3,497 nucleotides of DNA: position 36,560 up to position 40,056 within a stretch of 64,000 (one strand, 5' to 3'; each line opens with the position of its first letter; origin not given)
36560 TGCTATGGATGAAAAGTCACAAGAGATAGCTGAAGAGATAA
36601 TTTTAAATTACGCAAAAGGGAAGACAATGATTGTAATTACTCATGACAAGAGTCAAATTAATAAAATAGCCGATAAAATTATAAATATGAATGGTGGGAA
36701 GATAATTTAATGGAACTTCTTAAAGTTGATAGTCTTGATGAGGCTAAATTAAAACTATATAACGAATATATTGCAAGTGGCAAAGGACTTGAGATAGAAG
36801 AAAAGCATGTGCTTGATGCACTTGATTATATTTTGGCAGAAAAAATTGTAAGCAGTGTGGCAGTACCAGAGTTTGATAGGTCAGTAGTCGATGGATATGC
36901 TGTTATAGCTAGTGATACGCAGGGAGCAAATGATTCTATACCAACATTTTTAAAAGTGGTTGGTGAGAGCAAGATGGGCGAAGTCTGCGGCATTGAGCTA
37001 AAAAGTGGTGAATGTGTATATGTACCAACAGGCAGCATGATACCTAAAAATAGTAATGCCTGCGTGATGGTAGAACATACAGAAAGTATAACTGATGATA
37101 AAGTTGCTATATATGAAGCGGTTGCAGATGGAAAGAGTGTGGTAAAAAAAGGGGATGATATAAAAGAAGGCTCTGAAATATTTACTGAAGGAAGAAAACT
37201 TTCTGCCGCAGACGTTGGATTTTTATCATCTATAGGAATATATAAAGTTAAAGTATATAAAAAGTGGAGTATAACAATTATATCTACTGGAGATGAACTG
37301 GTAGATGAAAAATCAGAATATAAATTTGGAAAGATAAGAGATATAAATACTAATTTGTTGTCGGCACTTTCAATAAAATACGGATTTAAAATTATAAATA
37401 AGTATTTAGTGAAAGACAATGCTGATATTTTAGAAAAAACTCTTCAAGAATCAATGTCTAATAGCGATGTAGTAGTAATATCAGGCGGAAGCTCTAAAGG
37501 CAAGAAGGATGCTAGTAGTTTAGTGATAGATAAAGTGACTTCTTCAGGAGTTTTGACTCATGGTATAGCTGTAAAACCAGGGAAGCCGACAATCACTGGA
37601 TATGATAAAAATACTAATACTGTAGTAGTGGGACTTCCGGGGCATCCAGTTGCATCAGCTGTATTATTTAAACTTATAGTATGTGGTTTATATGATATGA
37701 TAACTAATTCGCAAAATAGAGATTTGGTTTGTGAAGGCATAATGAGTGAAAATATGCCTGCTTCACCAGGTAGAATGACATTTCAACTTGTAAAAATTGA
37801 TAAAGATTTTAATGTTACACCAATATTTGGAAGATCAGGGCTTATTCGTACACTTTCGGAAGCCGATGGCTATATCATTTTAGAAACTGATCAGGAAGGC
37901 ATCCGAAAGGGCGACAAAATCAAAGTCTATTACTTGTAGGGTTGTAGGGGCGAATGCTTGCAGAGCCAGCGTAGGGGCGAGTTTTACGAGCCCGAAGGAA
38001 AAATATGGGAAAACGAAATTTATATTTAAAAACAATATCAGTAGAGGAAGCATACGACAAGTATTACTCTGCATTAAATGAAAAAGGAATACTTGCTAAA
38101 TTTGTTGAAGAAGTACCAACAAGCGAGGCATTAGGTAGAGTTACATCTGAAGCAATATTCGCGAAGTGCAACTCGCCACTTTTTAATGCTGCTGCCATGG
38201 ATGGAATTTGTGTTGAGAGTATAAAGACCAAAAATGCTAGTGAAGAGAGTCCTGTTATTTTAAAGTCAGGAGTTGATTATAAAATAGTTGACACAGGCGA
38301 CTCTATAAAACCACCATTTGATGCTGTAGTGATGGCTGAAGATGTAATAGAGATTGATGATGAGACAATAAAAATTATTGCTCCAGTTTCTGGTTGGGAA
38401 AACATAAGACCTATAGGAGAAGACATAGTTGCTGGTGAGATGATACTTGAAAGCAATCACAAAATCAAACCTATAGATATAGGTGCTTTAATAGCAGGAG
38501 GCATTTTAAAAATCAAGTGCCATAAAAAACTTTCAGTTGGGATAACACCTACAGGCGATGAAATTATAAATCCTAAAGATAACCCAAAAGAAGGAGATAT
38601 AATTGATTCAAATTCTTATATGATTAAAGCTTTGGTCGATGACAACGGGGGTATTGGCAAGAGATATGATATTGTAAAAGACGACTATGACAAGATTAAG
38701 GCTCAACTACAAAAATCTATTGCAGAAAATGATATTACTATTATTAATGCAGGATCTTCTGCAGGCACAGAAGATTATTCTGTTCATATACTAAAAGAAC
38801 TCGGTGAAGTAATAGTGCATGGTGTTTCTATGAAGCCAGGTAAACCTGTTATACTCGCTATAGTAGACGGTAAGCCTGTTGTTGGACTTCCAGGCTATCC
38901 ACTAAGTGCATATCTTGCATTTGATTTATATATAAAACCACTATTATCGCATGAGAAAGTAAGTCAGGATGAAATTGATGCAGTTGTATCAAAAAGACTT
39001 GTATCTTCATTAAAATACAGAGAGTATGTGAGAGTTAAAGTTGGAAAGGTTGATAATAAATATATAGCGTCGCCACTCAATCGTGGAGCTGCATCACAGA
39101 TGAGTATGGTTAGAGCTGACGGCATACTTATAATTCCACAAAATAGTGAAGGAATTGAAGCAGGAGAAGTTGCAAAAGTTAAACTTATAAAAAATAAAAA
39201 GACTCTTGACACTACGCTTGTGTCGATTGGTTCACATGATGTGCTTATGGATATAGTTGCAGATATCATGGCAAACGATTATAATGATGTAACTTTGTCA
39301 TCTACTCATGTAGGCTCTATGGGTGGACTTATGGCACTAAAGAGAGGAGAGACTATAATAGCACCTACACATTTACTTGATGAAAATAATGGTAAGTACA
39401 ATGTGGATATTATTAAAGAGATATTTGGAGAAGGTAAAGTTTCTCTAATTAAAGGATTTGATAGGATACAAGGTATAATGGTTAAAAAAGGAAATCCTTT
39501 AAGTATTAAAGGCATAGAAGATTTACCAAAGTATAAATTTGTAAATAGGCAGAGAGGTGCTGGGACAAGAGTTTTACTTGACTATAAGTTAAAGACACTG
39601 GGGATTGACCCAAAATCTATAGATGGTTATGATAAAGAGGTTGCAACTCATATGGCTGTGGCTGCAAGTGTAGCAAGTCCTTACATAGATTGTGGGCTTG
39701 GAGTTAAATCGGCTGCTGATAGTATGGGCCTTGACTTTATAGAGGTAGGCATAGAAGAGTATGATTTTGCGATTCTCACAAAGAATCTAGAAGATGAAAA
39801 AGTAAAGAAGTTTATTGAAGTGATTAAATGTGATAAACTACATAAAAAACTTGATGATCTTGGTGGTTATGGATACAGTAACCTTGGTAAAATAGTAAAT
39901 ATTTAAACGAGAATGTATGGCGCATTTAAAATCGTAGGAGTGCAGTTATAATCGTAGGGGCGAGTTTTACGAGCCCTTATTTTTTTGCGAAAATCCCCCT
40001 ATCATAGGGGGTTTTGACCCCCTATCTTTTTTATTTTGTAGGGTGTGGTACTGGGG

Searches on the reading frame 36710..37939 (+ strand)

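Call 9: search_protein_families(library=pfam, proteins=[window:36710-37939:+])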
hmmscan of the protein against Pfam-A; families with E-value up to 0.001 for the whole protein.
window:36710-37939:+ (409 aa): 3 families
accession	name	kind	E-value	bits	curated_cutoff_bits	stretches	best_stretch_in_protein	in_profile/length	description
PF03453.22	MoeA_N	-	4e-38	131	30.8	1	22-176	16-160/160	MoeA N-terminal region (domain I and II)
PF00994.29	MoCF_biosynth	-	9.1e-25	87.5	26.6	1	190-324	2-138/144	Probable molybdopterin binding domain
PF03454.20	MoeA_C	-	5.7e-14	52.5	22.1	1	344-408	3-71/72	MoeA C-terminal region (domain IV)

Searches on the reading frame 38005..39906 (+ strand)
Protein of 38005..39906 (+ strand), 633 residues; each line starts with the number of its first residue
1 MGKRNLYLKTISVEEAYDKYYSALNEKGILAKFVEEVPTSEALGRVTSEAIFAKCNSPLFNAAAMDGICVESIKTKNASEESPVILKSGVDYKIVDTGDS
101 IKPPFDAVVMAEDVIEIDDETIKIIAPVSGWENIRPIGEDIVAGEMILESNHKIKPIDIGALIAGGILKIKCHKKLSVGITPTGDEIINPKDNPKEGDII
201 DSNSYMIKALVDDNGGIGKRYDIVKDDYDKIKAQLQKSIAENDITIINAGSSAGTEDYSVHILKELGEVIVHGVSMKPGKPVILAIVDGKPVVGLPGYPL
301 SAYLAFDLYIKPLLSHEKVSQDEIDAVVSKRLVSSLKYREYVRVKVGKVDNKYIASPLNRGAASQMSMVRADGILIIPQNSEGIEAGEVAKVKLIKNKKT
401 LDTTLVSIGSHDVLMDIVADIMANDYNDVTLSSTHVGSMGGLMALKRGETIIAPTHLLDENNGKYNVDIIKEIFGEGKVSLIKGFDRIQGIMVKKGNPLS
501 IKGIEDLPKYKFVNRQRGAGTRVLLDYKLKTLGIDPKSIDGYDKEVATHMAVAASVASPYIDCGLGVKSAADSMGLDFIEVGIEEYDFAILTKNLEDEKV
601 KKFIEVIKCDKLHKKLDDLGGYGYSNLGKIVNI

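Call 9: search_protein_families(library=pfam, proteins=[window:38005-39906:+])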
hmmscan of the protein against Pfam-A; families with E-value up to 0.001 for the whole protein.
window:38005-39906:+ (633 aa): 4 families
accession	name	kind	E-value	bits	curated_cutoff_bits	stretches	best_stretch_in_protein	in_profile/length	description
PF12727.12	PBP_like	-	1.3e-67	227.1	27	1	422-608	4-193/193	PBP superfamily domain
PF03453.22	MoeA_N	-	1e-30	106.9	30.8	1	11-166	1-160/160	MoeA N-terminal region (domain I and II)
PF00994.29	MoCF_biosynth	-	2.3e-27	95.9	26.6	1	180-316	2-144/144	Probable molybdopterin binding domain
PF03454.20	MoeA_C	-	4.5e-13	49.7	22.1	1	326-394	2-71/72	MoeA C-terminal region (domain IV)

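Call 75: search_protein_families(library=ncbifam, proteins=[window:38005-39906:+], max_evalue=0.00001)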
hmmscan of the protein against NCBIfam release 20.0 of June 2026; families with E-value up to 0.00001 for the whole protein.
window:38005-39906:+ (633 aa): 7 families
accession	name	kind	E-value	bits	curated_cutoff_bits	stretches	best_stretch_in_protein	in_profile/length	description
NF011068.0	PRK14498.1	equivalog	1.5e-216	720.4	534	1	3-631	2-644/647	molybdopterin biosynthesis protein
NF007960.1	PRK10680.1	equivalog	9.5e-59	199.2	440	1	32-394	18-400/401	molybdopterin molybdotransferase MoeA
NF011067.0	PRK14497.1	equivalog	8.8e-57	192.9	536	1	11-482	11-477/546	putative molybdopterin biosynthesis protein MoeA/unknown domain fusion protein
NF045515.2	Glp_gephyrin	equivalog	1.1e-54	185.7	475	1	36-393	21-401/403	molybdotransferase-like divisome protein Glp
NF011060.0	PRK14491.1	equivalog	2.4e-50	171.6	532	1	9-392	198-591/598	bifunctional molybdopterin-guanine dinucleotide biosynthesis adaptor protein MobB/molybdopterin molybdotransferase MoeA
NF050098.1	MoeA_actino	exception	4.8e-50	170.5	560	1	31-393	16-398/400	molybdopterin molybdotransferase MoeA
TIGR00177.1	molyb_syn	domain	3.1e-27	95.3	85.35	1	175-312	1-148/148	molybdenum cofactor synthesis domain-containing protein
